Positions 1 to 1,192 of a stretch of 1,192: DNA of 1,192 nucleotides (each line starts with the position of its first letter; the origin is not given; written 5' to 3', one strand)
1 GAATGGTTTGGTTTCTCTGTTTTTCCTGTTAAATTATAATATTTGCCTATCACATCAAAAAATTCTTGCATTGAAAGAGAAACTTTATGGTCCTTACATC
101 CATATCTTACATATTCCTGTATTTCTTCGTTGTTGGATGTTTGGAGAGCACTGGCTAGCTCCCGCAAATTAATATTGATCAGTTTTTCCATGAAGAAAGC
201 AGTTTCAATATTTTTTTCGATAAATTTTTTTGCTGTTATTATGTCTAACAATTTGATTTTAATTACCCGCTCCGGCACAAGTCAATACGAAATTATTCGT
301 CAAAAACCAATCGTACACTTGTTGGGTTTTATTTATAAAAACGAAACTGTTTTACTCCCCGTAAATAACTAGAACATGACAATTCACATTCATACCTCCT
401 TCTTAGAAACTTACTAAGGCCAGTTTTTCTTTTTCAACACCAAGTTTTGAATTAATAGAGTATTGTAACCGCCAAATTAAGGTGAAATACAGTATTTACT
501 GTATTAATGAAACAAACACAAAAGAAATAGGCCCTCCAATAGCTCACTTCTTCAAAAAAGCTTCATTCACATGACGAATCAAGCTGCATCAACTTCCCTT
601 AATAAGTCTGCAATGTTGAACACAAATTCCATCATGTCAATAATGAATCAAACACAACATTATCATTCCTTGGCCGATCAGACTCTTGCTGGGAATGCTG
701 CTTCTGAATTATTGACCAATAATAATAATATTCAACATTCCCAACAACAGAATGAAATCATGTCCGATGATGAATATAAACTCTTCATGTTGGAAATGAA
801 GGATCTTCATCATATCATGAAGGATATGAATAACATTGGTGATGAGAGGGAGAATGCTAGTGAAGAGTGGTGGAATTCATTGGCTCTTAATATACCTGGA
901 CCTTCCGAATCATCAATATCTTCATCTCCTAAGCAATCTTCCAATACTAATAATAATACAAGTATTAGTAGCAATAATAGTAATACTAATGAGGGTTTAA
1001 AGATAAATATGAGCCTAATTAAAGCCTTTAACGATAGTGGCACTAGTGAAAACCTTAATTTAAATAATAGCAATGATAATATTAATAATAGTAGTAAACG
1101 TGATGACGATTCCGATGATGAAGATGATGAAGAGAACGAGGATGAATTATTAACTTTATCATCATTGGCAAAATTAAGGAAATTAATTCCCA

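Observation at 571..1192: Strongest coding signal in the window is a 3'-truncated ORF absent from the ORF track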

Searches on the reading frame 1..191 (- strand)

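Call 16: search_protein_families(library=pfam, proteins=[window:1-191:-], max_evalue=10)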
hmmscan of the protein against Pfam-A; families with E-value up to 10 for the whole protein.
window:1-191:- (63 aa): 0 families

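Call 41: find_homologous_proteins(query=window:1-191:-, max_evalue=1)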
Query window:1-191:-: no candidate shares three 5-residue words with the query. No homologue found.

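Call 61: find_related_loci(query=window:1-191:-, collection=viral_contigs, flank=3000)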
Query window:1-191:- (63 aa) in viral_contigs; peptide patterns used: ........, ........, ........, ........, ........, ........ (x = any residue, [..] = any of these).
23 stretches matched a pattern, but none encodes a relative of the query by tblastn (E <= 1e-3).

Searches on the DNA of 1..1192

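Call 56: search_rna_families(sources=[window, L001], threshold=evalue, max_evalue=1)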
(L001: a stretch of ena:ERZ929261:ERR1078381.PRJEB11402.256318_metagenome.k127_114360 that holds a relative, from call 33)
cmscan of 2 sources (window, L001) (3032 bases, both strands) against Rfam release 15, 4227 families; matches with E-value up to 1: 3.
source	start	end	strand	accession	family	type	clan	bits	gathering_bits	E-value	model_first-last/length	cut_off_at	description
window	966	1036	+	RF03149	RAGATH-12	Gene; sRNA;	-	21.6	75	0.28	1-78/78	no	RAGATH-12 RNA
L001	1042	1112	+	RF03149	RAGATH-12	Gene; sRNA;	-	21.6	75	0.28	1-78/78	no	RAGATH-12 RNA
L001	570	614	-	RF00489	ctRNA_p42d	Gene; antisense;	-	20.3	50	0.5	1-46/46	no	ctRNA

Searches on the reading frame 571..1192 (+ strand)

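Call 8: search_protein_families(library=pfam, proteins=[window:571-1192:+], max_evalue=10)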
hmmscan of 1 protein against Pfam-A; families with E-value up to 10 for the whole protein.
window:571-1192:+ (207 aa): 0 families

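Call 10: find_homologous_proteins(query=window:571-1192:+, max_evalue=0.01)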
Query window:571-1192:+ (207 aa): 2 proteins with E <= 0.01 among 454 candidates.
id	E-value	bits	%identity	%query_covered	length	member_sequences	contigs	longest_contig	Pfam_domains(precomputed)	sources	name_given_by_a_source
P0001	4.0e-106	371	96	100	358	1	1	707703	-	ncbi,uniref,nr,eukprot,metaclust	ncbi:predicted protein [Naegleria gruberi]|uniref:Predicted protein n=1 Tax=Naegleria gruberi TaxID=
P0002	2.0e-69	251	100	64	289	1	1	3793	-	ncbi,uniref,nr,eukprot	ncbi:predicted protein [Naegleria gruberi]|uniref:Predicted protein n=1 Tax=Naegleria gruberi TaxID=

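Call 12: find_encoding_contigs(protein=P0002, flank=5000)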
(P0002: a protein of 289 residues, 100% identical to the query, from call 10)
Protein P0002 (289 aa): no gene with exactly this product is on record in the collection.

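Call 13: find_encoding_contigs(protein=P0001, flank=5000)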
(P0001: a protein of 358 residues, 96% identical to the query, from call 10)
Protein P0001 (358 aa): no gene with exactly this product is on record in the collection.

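Call 16: search_protein_families(library=pfam, proteins=[P0001, P0002], max_evalue=10)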
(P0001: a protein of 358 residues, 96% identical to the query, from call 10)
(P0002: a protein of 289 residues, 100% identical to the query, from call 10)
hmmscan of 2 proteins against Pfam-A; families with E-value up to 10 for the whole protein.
P0001 (358 aa): 2 families
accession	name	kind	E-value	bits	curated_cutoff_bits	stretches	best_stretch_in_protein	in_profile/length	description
PF10865.14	DUF2703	-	0.13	12.8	23.6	1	286-340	17-73/120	Domain of unknown function (DUF2703)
PF04889.17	Cwf_Cwc_15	-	4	7.6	30.4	0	96-196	81-155/244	Cwf15/Cwc15 cell cycle control protein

P0002 (289 aa): 3 families
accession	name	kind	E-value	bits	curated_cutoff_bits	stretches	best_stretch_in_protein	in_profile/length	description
PF10865.14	DUF2703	-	0.088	13.3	23.6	1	217-271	17-73/120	Domain of unknown function (DUF2703)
PF04889.17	Cwf_Cwc_15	-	0.59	10.4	30.4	1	47-128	77-155/244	Cwf15/Cwc15 cell cycle control protein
PF06524.17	NOA36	-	5.9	6.6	32.6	1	73-116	254-296/306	NOA36 protein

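Call 20: search_solved_structures(query=P0001, max_evalue=1)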
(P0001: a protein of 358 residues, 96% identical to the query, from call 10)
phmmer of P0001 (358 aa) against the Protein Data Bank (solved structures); distinct sequences matched with E-value up to 1: 0.

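Call 23: list_cluster_members(proteins=[P0001, P0002])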
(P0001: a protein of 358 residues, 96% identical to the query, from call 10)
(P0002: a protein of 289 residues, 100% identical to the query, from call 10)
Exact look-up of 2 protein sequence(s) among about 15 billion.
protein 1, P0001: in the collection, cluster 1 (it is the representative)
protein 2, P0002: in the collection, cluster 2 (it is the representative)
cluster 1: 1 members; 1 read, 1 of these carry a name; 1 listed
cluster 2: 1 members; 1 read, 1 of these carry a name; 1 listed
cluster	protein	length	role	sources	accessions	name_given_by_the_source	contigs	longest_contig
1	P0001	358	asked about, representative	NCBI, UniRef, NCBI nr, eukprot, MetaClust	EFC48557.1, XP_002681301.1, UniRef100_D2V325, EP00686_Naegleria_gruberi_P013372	predicted protein [Naegleria gruberi] | Predicted protein n=1 Tax=Naegleria gruberi TaxID=5762 RepID=D2V325_NAEGR | uncharacterized protein NAEGRDRAFT_46302 [Naegleria gruberi]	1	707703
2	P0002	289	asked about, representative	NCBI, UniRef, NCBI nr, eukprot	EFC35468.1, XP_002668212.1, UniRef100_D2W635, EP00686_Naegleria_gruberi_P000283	predicted protein [Naegleria gruberi] | Predicted protein n=1 Tax=Naegleria gruberi TaxID=5762 RepID=D2W635_NAEGR | uncharacterized protein NAEGRDRAFT_54897 [Naegleria gruberi]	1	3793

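Call 29: search_protein_representatives(protein=P0001)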
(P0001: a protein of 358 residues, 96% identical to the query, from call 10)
Query: 358 residues. Proteins with E-value up to 0.001 (for the whole library): 1; up to 1e-10: 1; up to 1e-30: 1. The best 1 are listed.
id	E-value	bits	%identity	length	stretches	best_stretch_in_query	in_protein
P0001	8.9e-217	734.8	100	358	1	1-358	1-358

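Call 31: find_homologous_proteins(query=P0001, max_evalue=10)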
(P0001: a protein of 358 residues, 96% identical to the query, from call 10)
Query P0001 (358 aa): 3 proteins with E <= 10 among 4459 candidates.
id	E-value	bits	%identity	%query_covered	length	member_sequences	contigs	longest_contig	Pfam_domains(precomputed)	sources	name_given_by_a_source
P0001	2.8e-216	735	100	100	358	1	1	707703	-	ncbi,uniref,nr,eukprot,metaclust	ncbi:predicted protein [Naegleria gruberi]|uniref:Predicted protein n=1 Tax=Naegleria gruberi TaxID=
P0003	2.9e-198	676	96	100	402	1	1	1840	-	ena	-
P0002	4.9e-157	540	96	79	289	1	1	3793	-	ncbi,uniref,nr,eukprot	ncbi:predicted protein [Naegleria gruberi]|uniref:Predicted protein n=1 Tax=Naegleria gruberi TaxID=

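Call 33: find_encoding_contigs(protein=P0003, flank=5000)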
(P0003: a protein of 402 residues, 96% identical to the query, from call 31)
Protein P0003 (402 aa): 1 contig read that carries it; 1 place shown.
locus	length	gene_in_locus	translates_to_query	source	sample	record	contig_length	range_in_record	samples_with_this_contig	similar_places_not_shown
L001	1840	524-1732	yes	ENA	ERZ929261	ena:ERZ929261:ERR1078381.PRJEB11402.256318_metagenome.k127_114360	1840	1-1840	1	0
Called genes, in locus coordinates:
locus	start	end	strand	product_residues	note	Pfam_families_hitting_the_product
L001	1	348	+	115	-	?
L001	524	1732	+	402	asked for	-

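Call 37: search_protein_families(library=pfam, proteins=[L001:1-345:+], max_evalue=1)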
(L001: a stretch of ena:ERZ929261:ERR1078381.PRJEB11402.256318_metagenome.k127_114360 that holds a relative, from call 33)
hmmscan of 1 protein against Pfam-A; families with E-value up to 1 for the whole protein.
L001:1-345:+ (115 aa): 2 families
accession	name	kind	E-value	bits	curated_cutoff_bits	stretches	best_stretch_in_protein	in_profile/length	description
PF00153.32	Mito_carr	-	1.2e-06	28.6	22.3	1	37-97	9-80/96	Mitochondrial carrier protein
PF08009.16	CDP-OH_P_tran_2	-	0.035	14.5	21.5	1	41-55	13-27/37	CDP-alcohol phosphatidyltransferase 2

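Call 40: find_related_loci(query=A1, collection=metagenome_contigs, flank=5000)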
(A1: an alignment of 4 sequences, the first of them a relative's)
Query A1 (358 aa) in metagenome_contigs; peptide patterns used: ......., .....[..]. (x = any residue, [..] = any of these).
554 stretches matched a pattern, but none encodes a relative of the query by tblastn (E <= 1e-3).

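Call 44: predict_structure(alignment_id=A1)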
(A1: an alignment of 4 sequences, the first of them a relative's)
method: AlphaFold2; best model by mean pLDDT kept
length: 358 residues; sequences in the alignment: 4
mean_pLDDT: 36.1   pTM: 0.17
mean pLDDT of the five models: 36.1, 34.2, 32.4, 31.9, 31.6
residues with pLDDT >= 90: 0; 70-90: 0; 50-70: 20; < 50: 338
segments of 3 or more residues with pLDDT < 50: 4-7, 18-21, 23-70, 72-96, 98-168, 180-358
pLDDT, mean of each block of 10 residues (from residue 1): 49 49 45 37 35 38 45 42 38 41 36 35 31 31 34 34 40 53 39 37 35 31 29 28 33 34 31 27 31 32 30 28 34 30 37 40
secondary structure, 60 per line:
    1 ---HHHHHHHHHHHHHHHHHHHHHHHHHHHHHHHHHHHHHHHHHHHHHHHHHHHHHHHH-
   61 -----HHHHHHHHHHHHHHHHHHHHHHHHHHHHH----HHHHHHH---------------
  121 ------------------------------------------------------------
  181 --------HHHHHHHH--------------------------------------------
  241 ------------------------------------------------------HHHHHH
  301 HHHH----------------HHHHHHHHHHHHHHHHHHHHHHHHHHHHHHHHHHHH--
elements in order: H4-59 H66-94 H99-105 H189-196 H295-304 H321-356

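Call 62: find_related_loci(query=A1, collection=viral_contigs, flank=3000)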
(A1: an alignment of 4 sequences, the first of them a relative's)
Query A1 (358 aa) in viral_contigs; peptide patterns used: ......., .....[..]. (x = any residue, [..] = any of these).
138 stretches matched a pattern, but none encodes a relative of the query by tblastn (E <= 1e-3).

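Call 63: find_related_loci(query=A1, collection=genome_contigs, flank=5000)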
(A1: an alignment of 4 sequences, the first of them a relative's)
Query A1 (358 aa) in genome_contigs; peptide patterns used: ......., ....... (x = any residue, [..] = any of these).
600 stretches matched a pattern, but none encodes a relative of the query by tblastn (E <= 1e-3).
